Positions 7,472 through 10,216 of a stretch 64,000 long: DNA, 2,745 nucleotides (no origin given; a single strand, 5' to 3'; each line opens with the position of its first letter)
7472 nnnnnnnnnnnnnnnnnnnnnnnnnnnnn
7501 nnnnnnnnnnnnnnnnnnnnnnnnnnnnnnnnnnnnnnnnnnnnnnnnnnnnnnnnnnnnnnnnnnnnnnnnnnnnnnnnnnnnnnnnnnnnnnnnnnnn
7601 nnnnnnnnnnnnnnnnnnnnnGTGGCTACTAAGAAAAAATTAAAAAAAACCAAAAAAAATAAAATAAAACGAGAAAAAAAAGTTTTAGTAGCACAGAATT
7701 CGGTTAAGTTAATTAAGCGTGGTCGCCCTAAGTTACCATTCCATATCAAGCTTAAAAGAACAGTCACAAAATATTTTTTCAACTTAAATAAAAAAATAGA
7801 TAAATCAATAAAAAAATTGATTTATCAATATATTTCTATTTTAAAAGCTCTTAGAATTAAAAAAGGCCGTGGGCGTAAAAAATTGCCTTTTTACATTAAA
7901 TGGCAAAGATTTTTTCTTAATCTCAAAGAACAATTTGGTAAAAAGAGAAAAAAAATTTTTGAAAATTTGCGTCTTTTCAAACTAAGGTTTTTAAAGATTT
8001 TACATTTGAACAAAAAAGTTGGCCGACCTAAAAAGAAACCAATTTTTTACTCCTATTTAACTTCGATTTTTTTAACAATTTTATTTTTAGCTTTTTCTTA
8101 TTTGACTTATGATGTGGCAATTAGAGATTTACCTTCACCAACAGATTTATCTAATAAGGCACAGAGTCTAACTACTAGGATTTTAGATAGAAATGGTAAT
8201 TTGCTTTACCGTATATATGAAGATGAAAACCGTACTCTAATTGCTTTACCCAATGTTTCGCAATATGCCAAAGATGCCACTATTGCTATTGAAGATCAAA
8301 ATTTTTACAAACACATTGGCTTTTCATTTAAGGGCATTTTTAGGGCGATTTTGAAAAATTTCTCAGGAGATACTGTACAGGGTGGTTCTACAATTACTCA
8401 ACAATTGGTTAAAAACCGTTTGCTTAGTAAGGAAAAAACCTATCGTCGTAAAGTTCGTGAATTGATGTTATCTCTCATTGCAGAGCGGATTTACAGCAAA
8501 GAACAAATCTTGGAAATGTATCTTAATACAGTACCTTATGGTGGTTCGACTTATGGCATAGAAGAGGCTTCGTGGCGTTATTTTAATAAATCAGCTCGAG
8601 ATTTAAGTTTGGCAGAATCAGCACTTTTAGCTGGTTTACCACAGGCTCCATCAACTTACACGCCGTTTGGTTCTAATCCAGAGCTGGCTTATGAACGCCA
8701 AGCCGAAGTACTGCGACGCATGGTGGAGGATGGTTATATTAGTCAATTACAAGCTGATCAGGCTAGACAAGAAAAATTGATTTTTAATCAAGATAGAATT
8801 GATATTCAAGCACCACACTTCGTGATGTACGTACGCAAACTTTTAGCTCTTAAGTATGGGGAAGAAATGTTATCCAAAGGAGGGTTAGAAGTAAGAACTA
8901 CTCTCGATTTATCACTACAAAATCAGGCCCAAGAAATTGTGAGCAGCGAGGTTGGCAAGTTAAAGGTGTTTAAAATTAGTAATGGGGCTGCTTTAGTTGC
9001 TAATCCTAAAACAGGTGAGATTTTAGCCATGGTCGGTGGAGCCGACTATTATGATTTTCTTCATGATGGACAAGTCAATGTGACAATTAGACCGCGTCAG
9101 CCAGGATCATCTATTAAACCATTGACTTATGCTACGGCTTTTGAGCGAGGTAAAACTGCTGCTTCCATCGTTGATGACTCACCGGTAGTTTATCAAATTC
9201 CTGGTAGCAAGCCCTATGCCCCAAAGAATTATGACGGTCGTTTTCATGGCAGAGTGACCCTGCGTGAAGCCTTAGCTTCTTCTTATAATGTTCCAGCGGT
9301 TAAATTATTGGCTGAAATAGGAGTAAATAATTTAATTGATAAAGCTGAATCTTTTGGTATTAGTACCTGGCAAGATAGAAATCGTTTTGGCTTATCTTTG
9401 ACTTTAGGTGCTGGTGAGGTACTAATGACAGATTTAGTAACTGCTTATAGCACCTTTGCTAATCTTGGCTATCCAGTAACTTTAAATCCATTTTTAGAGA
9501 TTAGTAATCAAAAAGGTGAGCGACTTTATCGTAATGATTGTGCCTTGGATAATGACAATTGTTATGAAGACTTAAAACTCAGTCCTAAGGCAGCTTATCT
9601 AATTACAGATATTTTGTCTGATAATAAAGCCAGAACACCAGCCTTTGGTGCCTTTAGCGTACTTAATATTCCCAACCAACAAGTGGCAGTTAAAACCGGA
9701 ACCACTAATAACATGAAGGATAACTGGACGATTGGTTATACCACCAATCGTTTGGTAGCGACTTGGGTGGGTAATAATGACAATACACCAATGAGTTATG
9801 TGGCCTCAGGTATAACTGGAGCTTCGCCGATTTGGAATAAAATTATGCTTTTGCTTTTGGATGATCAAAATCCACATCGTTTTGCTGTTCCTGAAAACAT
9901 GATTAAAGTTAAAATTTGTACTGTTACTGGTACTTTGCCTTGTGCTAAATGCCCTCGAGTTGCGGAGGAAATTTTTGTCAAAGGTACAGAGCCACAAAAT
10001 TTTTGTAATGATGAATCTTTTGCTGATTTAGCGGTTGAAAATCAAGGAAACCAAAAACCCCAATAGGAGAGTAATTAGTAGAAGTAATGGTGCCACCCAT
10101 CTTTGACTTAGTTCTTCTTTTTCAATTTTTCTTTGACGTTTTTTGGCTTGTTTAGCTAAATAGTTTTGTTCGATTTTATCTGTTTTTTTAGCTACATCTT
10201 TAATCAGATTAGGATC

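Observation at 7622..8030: Class A PBP with a long lysine-rich cytoplasmic tail carrying AT-hook-like repeats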

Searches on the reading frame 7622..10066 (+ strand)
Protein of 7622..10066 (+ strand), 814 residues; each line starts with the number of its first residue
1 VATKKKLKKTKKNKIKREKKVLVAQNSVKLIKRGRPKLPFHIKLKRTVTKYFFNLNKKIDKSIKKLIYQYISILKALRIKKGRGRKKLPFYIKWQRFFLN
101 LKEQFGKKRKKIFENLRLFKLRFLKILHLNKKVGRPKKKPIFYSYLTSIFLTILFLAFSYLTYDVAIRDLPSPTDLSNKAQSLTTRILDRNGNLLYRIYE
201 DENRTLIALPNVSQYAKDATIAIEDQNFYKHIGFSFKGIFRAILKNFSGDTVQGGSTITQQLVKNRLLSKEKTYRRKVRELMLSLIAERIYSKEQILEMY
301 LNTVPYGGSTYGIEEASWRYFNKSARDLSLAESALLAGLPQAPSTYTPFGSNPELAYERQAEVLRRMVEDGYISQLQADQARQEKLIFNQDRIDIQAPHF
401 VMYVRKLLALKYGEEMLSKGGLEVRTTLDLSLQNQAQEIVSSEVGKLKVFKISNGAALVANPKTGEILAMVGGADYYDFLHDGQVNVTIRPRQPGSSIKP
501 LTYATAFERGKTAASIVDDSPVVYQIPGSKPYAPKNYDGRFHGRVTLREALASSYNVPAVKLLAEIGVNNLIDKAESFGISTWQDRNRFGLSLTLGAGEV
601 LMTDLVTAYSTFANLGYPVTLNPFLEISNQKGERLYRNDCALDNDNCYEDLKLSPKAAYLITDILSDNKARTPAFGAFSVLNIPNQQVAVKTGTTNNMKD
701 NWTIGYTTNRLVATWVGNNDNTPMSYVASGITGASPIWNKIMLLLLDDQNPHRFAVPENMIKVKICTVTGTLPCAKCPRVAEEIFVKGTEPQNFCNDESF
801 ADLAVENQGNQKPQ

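Call 3: search_protein_families(library=pfam, proteins=[window:7622-10066:+], max_evalue=10)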
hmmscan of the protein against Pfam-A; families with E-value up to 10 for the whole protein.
window:7622-10066:+ (814 aa): 2 families
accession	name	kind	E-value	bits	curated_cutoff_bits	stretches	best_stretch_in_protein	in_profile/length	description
PF00912.28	Transgly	-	1.5e-62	210.6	27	1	192-367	2-177/178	Transglycosylase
PF00905.27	Transpeptidase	-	1.1e-23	84.4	22.1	1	455-742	1-298/299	Penicillin binding protein transpeptidase domain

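Call 9: find_homologous_proteins(query=window:7622-10066:+, max_evalue=1e-50)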
Query window:7622-10066:+ (814 aa): 7992 proteins with E <= 1e-50 among 8000 candidates; the best 120 are listed.
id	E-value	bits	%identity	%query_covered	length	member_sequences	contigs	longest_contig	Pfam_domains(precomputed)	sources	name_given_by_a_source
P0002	0.0e+0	1834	100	100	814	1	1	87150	PF00912.29,PF00905.28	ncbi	-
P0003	0.0e+0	1706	92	100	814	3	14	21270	PF00912.29,PF00905.28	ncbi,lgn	-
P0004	0.0e+0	1695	91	100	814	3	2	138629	PF00912.29,PF00905.28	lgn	-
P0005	0.0e+0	1646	88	97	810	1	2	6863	PF00912.29,PF00905.28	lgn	-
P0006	0.0e+0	1610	87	98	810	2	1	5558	PF00912.29,PF00905.28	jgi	-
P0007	0.0e+0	1606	87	100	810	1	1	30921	PF00912.29,PF00905.28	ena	-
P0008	0.0e+0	1605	87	100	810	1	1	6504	PF00912.29,PF00905.28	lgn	-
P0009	0.0e+0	1604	87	98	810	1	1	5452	PF00912.29,PF00905.28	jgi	-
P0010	0.0e+0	1601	87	100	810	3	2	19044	PF00912.29,PF00905.28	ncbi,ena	-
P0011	0.0e+0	1598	87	100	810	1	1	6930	PF00912.29,PF00905.28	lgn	-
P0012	0.0e+0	1582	85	100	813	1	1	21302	PF00912.29,PF00905.28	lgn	-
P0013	0.0e+0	1578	86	99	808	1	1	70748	PF00912.29,PF00905.28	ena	-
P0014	0.0e+0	1560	86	96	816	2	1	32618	PF00912.29,PF00905.28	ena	-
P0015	0.0e+0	1542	83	99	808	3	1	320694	PF00912.29,PF00905.28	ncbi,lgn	-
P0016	0.0e+0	1524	83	97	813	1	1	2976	PF00912.29,PF00905.28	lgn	-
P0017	0.0e+0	1503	81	100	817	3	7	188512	PF00912.29,PF00905.28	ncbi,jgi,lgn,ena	jgi:1A family penicillin-binding protein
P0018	0.0e+0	1500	81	99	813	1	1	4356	PF00912.29,PF00905.28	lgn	-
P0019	0.0e+0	1486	80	100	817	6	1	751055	PF00912.29,PF00905.28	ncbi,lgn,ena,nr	ncbi:penicillin-binding protein [Patescibacteria group bacterium]|nr:penicillin-binding protein [Pat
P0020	0.0e+0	1486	80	100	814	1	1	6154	PF00912.29,PF00905.28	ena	-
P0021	0.0e+0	1475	80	100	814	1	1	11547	PF00912.29,PF00905.28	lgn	-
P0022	0.0e+0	1471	80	98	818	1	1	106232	PF00912.29,PF00905.28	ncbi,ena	-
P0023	0.0e+0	1467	80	99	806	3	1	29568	PF00912.29,PF00905.28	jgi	-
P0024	0.0e+0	1466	79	99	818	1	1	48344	PF00912.29,PF00905.28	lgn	-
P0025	0.0e+0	1466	80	98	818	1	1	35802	PF00912.29,PF00905.28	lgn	-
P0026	0.0e+0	1462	80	97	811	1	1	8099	PF00912.29,PF00905.28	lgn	-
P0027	0.0e+0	1462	79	99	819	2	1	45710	PF00912.29,PF00905.28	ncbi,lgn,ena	-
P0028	0.0e+0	1459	81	95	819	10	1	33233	PF00912.29,PF00905.28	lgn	-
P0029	0.0e+0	1457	80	99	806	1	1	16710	PF00912.29,PF00905.28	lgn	-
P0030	0.0e+0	1451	78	99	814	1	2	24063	PF00912.29,PF00905.28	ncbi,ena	-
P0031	0.0e+0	1446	80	96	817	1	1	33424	PF00912.29,PF00905.28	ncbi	-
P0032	0.0e+0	1383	78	95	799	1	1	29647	PF00912.29,PF00905.28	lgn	-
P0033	0.0e+0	1364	90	81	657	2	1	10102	PF00912.29,PF00905.28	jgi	-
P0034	0.0e+0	1359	73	100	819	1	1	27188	PF00912.29,PF00905.28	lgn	-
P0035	0.0e+0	1352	75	99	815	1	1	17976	PF00912.29,PF00905.28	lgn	-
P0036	0.0e+0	1330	72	98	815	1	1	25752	PF00912.29,PF00905.28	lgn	-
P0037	0.0e+0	1323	73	99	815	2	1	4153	PF00912.29,PF00905.28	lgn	-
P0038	0.0e+0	1317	73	99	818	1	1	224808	PF00912.29,PF00905.28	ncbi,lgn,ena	-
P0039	0.0e+0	1315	72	98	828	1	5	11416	PF00912.29,PF00905.28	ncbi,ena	-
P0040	0.0e+0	1285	71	99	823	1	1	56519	PF00912.29,PF00905.28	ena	-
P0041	0.0e+0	1260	71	94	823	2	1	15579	PF00912.29,PF00905.28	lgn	-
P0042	0.0e+0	1223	66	98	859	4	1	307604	PF00912.29,PF00905.28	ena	-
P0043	0.0e+0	1209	67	95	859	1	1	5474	PF00912.29,PF00905.28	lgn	-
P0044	0.0e+0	1200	66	99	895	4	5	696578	PF00912.29,PF00905.28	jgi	jgi:1A family penicillin-binding protein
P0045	0.0e+0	1177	64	95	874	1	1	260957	PF00912.29,PF00905.28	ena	-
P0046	0.0e+0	1176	63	99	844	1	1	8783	PF00912.29,PF00905.28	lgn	-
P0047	0.0e+0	1170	64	95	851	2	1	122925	PF00912.29,PF00905.28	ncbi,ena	-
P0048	0.0e+0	1153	64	95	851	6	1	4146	PF00912.29,PF00905.28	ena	-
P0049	0.0e+0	1150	65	95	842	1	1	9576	PF00912.29,PF00905.28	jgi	jgi:1A family penicillin-binding protein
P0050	0.0e+0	1142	66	94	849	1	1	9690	PF00912.29,PF00905.28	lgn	-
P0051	0.0e+0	1138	63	96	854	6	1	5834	PF00912.29,PF00905.28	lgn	-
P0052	0.0e+0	1133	63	98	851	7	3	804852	PF00912.29,PF00905.28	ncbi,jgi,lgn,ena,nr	ncbi:MAG: PBP1A family penicillin-binding protein [Candidatus Pacebacteria bacterium]|nr:PBP1A famil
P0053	0.0e+0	1127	65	93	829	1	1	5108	PF00912.29,PF00905.28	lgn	-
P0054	0.0e+0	1124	63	95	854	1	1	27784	PF00912.29,PF00905.28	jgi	jgi:1A family penicillin-binding protein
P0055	0.0e+0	1119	63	100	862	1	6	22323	PF00912.29,PF00905.28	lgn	-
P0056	0.0e+0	1113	61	99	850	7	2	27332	PF00912.29,PF00905.28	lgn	-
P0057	0.0e+0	1107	64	95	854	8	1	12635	PF00912.29,PF00905.28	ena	-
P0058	0.0e+0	1107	63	95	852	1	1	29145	PF00912.29,PF00905.28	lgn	-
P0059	0.0e+0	1095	63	95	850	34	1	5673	PF00912.29,PF00905.28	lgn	-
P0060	0.0e+0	1088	91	63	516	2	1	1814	PF00912.29,PF00905.28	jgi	jgi:membrane peptidoglycan carboxypeptidase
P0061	0.0e+0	1069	60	96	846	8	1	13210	PF00912.29,PF00905.28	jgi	jgi:1A family penicillin-binding protein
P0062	0.0e+0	1061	70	80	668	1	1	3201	PF00912.29,PF00905.28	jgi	-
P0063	0.0e+0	1043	61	94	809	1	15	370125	PF00912.29,PF00905.28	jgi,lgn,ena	jgi:1A family penicillin-binding protein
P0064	0.0e+0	1041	68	80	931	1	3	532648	PF00912.29,PF00905.28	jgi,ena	-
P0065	0.0e+0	1038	60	94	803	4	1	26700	PF00912.29,PF00905.28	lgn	-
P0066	0.0e+0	1035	60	95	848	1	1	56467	PF00912.29,PF00905.28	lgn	-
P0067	0.0e+0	1035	69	78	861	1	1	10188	PF00912.29,PF00905.28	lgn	-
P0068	0.0e+0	1033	62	89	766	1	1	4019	PF00912.29,PF00905.28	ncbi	-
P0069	0.0e+0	1029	61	95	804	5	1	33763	PF00912.29,PF00905.28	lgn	-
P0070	0.0e+0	1023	60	95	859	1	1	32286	PF00912.29,PF00905.28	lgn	-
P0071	0.0e+0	1021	59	98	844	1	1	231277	PF00912.29,PF00905.28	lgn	-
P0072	0.0e+0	1020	69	79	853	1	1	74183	PF00912.29,PF00905.28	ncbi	-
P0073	0.0e+0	1018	62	88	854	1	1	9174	PF00912.29,PF00905.28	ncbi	-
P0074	0.0e+0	1017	58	98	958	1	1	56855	PF00912.29,PF00905.28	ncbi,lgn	ncbi:MAG: transglycosylase domain-containing protein [Patescibacteria group bacterium]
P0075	0.0e+0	1016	65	82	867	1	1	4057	PF00912.29,PF00905.28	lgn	-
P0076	0.0e+0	1014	67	81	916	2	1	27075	PF00912.29,PF00905.28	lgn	-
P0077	0.0e+0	1013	60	93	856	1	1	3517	PF00912.29,PF00905.28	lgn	-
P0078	0.0e+0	1011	66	81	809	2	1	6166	PF00912.29,PF00905.28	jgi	-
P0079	0.0e+0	1011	67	80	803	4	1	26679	PF00912.29,PF00905.28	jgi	-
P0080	2.6e-298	1010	66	80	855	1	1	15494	PF00912.29,PF00905.28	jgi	jgi:1A family penicillin-binding protein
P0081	9.7e-298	1008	62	90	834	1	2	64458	PF00912.29,PF00905.28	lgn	-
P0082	1.0e-297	1008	66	83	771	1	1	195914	PF00912.29,PF00905.28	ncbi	-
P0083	4.4e-297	1006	64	87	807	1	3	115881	PF00912.29,PF00905.28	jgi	jgi:1A family penicillin-binding protein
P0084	4.4e-297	1006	57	97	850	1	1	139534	PF00912.29,PF00905.28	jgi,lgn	jgi:1A family penicillin-binding protein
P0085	6.5e-297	1005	59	96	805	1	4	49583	PF00912.29,PF00905.28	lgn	-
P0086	7.1e-297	1005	59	96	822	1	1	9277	PF00912.29,PF00905.28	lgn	-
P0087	5.8e-296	1002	59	94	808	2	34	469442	PF00912.29,PF00905.28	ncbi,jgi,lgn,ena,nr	ncbi:MAG: penicillin-binding protein [Candidatus Pacebacteria bacterium CG10_big_fil_rev_8_21_14_0_1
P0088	1.1e-295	1001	68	80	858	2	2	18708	PF00912.29,PF00905.28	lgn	-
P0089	3.2e-295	1000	68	80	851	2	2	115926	PF00912.29,PF00905.28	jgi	jgi:1A family penicillin-binding protein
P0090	4.8e-295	999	63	87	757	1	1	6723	PF00912.29,PF00905.28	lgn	-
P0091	5.9e-295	999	66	79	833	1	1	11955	PF00912.29,PF00905.28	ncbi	-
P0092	1.2e-294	998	59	95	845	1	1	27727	PF00912.29,PF00905.28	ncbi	-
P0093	1.3e-294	998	61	93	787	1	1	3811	PF00912.29,PF00905.28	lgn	-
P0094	1.6e-294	997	61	87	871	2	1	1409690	PF00912.29,PF00905.28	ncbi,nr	ncbi:MAG TPA: PBP1A family penicillin-binding protein [Vitreimonas sp.]|nr:PBP1A family penicillin-b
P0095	2.4e-294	997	65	82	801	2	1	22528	PF00912.29,PF00905.28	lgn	-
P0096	2.6e-294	997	65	82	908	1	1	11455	PF00912.29,PF00905.28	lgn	-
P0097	3.1e-294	996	57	94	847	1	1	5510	PF00912.29,PF00905.28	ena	-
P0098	3.3e-294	996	66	82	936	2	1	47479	PF00912.29,PF00905.28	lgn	-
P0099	4.9e-294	996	65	82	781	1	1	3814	PF00912.29,PF00905.28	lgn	-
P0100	6.4e-294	995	57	92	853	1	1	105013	PF00912.29,PF00905.28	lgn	-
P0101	6.9e-294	995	59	94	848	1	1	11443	PF00912.29,PF00905.28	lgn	-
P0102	7.1e-294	995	56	98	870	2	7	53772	PF00912.29,PF00905.28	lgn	-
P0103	8.3e-294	995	65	81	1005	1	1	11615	PF00912.29,PF00905.28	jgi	-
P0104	1.3e-293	994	67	81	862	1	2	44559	PF00912.29,PF00905.28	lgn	-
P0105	1.6e-293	994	66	80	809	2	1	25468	PF00912.29,PF00905.28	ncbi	-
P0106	1.6e-293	994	66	80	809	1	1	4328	PF00912.29,PF00905.28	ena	-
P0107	2.7e-293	993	64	83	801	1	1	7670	PF00912.29,PF00905.28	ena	-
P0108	2.8e-293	993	63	84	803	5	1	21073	PF00912.29,PF00905.28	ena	-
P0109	4.9e-293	992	66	82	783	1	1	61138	PF00912.29,PF00905.28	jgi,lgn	-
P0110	6.1e-293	992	63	82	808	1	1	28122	PF00912.29,PF00905.28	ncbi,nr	ncbi:MAG: PBP1A family penicillin-binding protein [Candidatus Pacebacteria bacterium]|nr:PBP1A famil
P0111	1.0e-292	991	66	80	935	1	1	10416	PF00912.29,PF00905.28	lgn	-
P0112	1.2e-292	991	60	90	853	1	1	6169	PF00912.29,PF00905.28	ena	-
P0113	1.7e-292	991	59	92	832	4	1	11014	PF00912.29,PF00905.28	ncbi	-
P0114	2.9e-292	990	66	80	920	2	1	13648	PF00912.29,PF00905.28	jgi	jgi:1A family penicillin-binding protein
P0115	4.6e-292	989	64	83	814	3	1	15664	PF00912.29,PF00905.28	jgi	-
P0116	6.4e-292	989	62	89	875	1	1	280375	PF00912.29,PF00905.28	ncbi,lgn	-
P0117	7.3e-292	988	66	80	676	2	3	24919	PF00912.29,PF00905.28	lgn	-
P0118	1.3e-291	988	61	91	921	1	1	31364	PF00912.29,PF00905.28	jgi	jgi:1A family penicillin-binding protein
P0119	1.4e-291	988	65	82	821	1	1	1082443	PF00912.29,PF00905.28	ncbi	-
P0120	2.2e-291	987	63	87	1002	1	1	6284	PF00912.29,PF00905.28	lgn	-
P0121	2.5e-291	987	58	90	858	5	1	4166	PF00912.29,PF00905.28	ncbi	-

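Call 20: find_encoding_contigs(protein=P0002, flank=3000, max_places=3)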
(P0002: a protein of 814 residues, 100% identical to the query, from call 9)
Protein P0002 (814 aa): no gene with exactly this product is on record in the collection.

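Call 21: find_encoding_contigs(protein=P0004, flank=3000, max_places=2)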
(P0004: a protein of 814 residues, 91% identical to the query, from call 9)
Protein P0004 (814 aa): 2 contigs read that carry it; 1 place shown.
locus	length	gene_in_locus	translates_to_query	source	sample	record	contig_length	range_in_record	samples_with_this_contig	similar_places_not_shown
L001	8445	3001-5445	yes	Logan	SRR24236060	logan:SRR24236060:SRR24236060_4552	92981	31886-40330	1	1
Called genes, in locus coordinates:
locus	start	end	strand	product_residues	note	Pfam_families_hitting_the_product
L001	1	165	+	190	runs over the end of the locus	PF18915:DUF5667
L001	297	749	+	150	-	PF22811:Zn_ribbon_NrdR, PF03477:ATP-cone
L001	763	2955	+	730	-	PF21995:RNR-II_ins_dom, PF02867:Ribonuc_red_lgC (faint)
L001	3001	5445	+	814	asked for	PF00912:Transgly, PF00905:Transpeptidase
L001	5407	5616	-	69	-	-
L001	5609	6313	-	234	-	PF02224:Cytidylate_kin, PF13189:Cytidylate_kin2, PF13238:AAA_18 (faint)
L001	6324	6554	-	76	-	PF18917:LiaI-LiaF-like_TM1, PF22570:LiaF-TM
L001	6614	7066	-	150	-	PF01668:SmpB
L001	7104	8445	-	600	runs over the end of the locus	-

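Call 22: find_encoding_contigs(protein=P0007, flank=3000, max_places=2)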
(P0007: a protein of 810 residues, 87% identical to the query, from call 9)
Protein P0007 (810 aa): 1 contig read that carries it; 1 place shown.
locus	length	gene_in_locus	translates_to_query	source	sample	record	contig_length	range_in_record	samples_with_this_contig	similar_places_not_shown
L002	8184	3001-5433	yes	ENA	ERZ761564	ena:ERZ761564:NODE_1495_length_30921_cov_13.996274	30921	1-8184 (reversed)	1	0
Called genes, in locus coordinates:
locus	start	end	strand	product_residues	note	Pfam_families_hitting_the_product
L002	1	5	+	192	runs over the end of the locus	PF18915:DUF5667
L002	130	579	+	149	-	PF22811:Zn_ribbon_NrdR, PF03477:ATP-cone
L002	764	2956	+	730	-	PF21995:RNR-II_ins_dom, PF02867:Ribonuc_red_lgC (faint)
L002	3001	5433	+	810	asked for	PF00912:Transgly, PF00905:Transpeptidase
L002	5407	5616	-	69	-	-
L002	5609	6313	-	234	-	PF02224:Cytidylate_kin, PF13189:Cytidylate_kin2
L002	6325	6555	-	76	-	PF18917:LiaI-LiaF-like_TM1, PF22570:LiaF-TM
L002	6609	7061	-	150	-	PF01668:SmpB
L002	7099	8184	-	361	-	?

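Call 23: find_encoding_contigs(protein=P0015, flank=3000, max_places=1)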
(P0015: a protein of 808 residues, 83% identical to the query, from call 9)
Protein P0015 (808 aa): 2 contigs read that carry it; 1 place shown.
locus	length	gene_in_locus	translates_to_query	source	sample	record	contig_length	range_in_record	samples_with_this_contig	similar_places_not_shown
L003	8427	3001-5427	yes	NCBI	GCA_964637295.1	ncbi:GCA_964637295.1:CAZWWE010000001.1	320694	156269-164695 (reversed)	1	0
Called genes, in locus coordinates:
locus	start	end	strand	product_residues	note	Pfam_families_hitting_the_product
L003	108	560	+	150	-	PF22811:Zn_ribbon_NrdR, PF03477:ATP-cone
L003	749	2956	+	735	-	PF21995:RNR-II_ins_dom, PF02867:Ribonuc_red_lgC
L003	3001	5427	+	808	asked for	PF00912:Transgly, PF00905:Transpeptidase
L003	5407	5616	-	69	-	-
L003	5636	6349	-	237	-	PF02224:Cytidylate_kin, PF13189:Cytidylate_kin2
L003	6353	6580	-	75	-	PF18917:LiaI-LiaF-like_TM1, PF22570:LiaF-TM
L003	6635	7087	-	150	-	PF01668:SmpB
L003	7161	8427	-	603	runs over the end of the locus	-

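Call 24: find_encoding_contigs(protein=P0019, flank=3000, max_places=1)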
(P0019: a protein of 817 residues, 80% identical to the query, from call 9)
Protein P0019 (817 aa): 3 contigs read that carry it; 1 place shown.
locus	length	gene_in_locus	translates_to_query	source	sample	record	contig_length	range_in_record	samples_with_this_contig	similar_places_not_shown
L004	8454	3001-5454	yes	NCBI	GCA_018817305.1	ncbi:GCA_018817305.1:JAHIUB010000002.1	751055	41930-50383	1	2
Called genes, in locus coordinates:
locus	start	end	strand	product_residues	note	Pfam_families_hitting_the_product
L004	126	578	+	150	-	PF22811:Zn_ribbon_NrdR, PF03477:ATP-cone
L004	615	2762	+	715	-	PF21995:RNR-II_ins_dom, PF02867:Ribonuc_red_lgC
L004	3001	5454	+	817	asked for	PF00912:Transgly, PF00905:Transpeptidase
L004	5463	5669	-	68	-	-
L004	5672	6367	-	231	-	PF02224:Cytidylate_kin, PF13189:Cytidylate_kin2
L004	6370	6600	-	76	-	PF18917:LiaI-LiaF-like_TM1, PF22570:LiaF-TM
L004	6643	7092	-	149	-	PF01668:SmpB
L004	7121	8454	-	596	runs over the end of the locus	-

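Call 25: find_encoding_contigs(protein=P0024, flank=3000, max_places=1)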
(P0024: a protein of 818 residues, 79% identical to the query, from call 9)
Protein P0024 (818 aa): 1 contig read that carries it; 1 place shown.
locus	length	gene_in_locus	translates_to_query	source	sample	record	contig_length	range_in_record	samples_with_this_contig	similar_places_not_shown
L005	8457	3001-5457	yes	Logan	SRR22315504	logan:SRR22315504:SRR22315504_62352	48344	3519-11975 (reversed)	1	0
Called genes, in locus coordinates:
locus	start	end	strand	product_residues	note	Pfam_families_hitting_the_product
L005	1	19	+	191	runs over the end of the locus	PF18915:DUF5667 (weak)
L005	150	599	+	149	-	PF22811:Zn_ribbon_NrdR, PF03477:ATP-cone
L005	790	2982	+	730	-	PF21995:RNR-II_ins_dom, PF02867:Ribonuc_red_lgC (weak)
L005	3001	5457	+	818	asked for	PF00912:Transgly, PF00905:Transpeptidase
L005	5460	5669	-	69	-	-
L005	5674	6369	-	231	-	PF02224:Cytidylate_kin, PF13189:Cytidylate_kin2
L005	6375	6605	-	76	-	PF18917:LiaI-LiaF-like_TM1, PF22570:LiaF-TM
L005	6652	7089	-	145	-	PF01668:SmpB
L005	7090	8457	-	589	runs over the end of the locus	-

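Call 26: find_encoding_contigs(protein=P0003, flank=3000, max_places=1)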
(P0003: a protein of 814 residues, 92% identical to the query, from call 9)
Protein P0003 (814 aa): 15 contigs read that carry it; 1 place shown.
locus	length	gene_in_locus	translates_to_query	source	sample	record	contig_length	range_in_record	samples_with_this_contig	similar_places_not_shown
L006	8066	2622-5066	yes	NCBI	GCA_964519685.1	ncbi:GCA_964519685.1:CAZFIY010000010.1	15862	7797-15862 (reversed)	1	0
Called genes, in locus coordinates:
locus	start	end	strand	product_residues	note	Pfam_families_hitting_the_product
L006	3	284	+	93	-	?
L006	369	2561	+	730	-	PF21995:RNR-II_ins_dom, PF02867:Ribonuc_red_lgC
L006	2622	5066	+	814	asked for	PF00912:Transgly, PF00905:Transpeptidase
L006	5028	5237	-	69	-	-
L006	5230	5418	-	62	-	PF02224:Cytidylate_kin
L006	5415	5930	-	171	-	PF13189:Cytidylate_kin2, PF02224:Cytidylate_kin, PF13238:AAA_18 (faint)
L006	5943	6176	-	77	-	PF18917:LiaI-LiaF-like_TM1, PF22570:LiaF-TM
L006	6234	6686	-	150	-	PF01668:SmpB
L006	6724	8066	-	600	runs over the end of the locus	-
